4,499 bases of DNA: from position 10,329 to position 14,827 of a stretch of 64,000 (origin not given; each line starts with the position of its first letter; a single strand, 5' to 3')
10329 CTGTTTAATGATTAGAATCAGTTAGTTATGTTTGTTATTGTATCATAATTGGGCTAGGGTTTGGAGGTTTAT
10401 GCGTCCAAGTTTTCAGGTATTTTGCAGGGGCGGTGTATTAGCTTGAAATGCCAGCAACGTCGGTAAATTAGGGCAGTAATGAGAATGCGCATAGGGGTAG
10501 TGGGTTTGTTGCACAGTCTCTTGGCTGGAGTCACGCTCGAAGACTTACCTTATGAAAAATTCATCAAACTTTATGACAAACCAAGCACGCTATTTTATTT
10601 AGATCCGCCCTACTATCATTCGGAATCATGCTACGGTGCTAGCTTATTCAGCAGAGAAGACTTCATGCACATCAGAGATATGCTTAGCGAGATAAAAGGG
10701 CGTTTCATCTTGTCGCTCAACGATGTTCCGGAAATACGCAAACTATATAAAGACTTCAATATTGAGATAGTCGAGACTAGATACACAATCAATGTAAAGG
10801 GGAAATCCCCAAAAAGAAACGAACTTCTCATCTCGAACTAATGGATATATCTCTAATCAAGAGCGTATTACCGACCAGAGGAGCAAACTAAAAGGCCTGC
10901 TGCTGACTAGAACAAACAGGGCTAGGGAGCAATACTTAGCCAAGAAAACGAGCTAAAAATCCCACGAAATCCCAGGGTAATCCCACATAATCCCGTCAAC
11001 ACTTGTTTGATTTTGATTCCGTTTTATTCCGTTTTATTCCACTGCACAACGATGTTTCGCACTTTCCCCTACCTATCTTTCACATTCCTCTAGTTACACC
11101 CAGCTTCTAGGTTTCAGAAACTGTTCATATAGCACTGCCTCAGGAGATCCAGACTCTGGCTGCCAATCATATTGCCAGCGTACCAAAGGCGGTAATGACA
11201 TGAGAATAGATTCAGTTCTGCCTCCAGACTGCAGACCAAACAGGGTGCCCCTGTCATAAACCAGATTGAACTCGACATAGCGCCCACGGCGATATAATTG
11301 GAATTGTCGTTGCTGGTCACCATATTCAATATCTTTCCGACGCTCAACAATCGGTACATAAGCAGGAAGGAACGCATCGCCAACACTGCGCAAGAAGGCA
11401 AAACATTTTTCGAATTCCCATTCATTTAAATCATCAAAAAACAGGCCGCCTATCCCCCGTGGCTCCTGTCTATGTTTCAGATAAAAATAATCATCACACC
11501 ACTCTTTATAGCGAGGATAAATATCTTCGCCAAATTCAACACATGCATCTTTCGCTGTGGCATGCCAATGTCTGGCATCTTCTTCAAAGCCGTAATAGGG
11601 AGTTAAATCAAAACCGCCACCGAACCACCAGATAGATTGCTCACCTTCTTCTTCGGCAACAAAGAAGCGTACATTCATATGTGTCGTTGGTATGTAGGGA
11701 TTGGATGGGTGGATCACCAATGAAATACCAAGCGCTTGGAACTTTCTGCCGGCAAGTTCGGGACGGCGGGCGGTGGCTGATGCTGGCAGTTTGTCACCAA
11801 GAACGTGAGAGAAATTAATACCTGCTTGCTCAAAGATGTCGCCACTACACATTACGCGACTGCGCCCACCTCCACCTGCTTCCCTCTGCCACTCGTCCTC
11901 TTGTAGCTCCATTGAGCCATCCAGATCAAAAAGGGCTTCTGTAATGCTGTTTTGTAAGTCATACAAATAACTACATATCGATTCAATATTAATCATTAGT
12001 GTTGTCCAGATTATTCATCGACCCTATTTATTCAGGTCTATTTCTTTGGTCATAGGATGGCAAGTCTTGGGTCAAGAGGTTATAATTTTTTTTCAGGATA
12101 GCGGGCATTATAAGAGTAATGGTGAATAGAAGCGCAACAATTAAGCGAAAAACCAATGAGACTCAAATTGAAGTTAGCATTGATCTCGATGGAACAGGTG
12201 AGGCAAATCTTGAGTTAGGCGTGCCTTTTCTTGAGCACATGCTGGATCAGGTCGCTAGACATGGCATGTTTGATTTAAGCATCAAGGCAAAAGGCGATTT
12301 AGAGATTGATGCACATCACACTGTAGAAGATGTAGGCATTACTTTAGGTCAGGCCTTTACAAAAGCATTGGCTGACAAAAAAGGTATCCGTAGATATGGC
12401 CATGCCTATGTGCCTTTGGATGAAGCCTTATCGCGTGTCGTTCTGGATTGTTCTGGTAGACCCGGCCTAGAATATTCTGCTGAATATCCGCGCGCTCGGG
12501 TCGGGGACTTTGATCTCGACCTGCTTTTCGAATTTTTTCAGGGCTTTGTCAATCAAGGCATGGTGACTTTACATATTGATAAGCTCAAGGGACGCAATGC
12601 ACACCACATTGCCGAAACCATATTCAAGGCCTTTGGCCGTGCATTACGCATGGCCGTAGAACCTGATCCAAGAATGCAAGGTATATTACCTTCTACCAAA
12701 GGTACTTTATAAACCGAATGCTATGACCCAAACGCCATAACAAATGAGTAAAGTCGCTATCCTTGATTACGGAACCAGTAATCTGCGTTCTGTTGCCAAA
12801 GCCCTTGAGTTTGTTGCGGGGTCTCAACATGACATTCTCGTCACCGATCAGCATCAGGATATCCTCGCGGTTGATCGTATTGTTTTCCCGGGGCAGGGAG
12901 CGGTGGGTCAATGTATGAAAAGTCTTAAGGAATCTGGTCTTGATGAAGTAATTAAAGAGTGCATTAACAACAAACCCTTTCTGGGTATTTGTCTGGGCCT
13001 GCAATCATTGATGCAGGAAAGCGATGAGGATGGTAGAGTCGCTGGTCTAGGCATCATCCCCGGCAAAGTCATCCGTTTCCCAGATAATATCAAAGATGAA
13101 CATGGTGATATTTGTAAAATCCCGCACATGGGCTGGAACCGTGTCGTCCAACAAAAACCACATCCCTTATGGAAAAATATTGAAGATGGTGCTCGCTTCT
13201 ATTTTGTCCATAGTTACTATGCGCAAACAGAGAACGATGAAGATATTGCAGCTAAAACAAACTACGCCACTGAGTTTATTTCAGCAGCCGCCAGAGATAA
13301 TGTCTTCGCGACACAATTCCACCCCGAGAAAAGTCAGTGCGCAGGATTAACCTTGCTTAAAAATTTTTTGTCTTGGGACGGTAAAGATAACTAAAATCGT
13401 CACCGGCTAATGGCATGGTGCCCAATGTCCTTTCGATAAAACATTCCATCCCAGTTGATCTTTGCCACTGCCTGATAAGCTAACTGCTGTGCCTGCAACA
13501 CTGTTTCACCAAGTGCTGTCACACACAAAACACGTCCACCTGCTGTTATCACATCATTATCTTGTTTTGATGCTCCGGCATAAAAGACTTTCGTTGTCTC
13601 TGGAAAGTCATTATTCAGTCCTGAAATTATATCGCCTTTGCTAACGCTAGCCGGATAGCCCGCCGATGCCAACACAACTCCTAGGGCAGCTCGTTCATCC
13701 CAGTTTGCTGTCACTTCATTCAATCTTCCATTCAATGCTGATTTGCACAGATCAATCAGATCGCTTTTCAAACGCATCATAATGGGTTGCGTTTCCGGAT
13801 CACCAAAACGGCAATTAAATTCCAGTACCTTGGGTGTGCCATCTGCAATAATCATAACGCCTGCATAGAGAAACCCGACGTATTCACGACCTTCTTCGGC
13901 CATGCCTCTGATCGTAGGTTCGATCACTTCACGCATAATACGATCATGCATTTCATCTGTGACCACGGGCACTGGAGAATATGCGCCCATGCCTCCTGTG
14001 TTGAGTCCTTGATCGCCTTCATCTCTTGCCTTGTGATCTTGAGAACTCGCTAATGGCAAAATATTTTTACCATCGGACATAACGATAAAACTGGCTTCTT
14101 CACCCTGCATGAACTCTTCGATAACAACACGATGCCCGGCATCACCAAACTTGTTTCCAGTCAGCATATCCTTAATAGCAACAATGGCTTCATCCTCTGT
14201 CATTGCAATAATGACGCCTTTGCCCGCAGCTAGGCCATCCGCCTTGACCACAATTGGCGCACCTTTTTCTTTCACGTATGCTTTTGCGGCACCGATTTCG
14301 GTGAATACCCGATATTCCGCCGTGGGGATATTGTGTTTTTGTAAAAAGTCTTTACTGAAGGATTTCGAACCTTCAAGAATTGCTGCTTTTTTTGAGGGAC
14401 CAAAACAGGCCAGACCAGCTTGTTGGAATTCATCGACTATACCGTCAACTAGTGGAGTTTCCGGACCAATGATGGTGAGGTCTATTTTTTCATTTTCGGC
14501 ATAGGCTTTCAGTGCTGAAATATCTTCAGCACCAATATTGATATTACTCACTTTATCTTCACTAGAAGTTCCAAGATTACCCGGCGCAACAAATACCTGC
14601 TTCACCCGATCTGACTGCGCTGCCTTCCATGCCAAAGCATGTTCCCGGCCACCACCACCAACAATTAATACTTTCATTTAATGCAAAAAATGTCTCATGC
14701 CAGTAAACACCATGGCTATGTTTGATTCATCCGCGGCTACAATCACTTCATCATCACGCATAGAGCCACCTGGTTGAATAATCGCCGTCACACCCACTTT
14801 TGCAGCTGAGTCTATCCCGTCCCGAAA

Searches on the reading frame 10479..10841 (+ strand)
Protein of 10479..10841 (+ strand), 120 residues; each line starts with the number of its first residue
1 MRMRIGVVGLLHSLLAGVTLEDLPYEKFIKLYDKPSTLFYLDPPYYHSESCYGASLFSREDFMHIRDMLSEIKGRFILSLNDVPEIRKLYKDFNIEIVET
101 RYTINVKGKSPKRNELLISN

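Call 6: search_protein_families(library=pfam, proteins=[window:10479-10841:+], max_evalue=0.01)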
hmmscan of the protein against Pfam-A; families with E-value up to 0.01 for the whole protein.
window:10479-10841:+ (120 aa): 1 family
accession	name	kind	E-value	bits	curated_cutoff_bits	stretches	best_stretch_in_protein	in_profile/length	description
PF02086.21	MethyltransfD12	-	5.3e-10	39.9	22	1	18-104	158-253/253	D12 class N6 adenine-specific DNA methyltransferase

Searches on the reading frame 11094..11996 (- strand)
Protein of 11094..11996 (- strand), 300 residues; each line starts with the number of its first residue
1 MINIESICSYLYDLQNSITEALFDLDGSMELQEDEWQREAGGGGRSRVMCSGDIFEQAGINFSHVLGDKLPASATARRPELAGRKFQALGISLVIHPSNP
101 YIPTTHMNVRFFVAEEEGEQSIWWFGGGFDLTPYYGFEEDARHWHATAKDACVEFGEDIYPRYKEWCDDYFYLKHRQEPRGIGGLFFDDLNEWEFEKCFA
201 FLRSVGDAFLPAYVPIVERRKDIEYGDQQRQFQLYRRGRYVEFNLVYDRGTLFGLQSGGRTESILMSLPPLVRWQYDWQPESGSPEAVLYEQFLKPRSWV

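Call 6: search_protein_families(library=pfam, proteins=[window:11094-11996:-], max_evalue=0.01)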
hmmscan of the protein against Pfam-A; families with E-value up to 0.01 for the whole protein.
window:11094-11996:- (300 aa): 1 family
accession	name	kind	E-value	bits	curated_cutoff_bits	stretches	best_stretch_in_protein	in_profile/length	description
PF01218.23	Coprogen_oxidas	-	8.6e-136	451.8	31.8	1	9-299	4-295/295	Coproporphyrinogen III oxidase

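Call 45: find_encoding_contigs(protein=window:11094-11996:-, flank=10000, max_places=3)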
Protein window:11094-11996:- (300 aa): no gene with exactly this product is on record in the collection.

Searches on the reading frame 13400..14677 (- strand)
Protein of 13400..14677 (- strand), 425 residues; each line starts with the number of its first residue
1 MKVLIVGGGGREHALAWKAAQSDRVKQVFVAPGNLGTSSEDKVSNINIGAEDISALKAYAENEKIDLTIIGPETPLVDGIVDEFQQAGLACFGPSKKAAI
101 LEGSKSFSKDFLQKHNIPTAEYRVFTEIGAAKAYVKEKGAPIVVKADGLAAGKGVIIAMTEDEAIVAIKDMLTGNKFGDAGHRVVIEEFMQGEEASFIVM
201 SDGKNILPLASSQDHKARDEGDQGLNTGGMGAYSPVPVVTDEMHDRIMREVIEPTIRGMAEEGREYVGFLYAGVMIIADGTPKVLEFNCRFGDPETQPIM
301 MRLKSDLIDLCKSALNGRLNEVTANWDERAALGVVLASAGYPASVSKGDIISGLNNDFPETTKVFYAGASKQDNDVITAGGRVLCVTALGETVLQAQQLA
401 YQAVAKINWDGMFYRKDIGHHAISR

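Call 6: search_protein_families(library=pfam, proteins=[window:13400-14677:-], max_evalue=0.01)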
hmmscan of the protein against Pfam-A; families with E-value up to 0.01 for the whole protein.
window:13400-14677:- (425 aa): 7 families
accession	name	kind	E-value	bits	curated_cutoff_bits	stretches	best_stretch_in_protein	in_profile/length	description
PF01071.24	GARS_A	-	2.8e-82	275.7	27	1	103-296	1-194/194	Phosphoribosylglycinamide synthetase, ATP-grasp (A) domain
PF02844.21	GARS_N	-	8e-39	132.9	29.5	1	1-102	1-100/100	Phosphoribosylglycinamide synthetase, N domain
PF02843.22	GARS_C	-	3.3e-32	111.1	34.8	1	331-420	1-91/92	Phosphoribosylglycinamide synthetase, C domain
PF02655.19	ATP-grasp_3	-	6.8e-07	29.9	23.2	1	105-292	4-158/160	ATP-grasp domain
PF02222.28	ATP-grasp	-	8.8e-06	25.9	27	1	111-200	2-87/179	ATP-grasp domain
PF02786.22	CPSase_L_D2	-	6.2e-05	23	19.8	1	108-211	5-112/211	Carbamoyl-phosphate synthase L chain, ATP binding domain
PF08442.15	ATP-grasp_2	-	0.0039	17.3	29.5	1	108-176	7-80/202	ATP-grasp domain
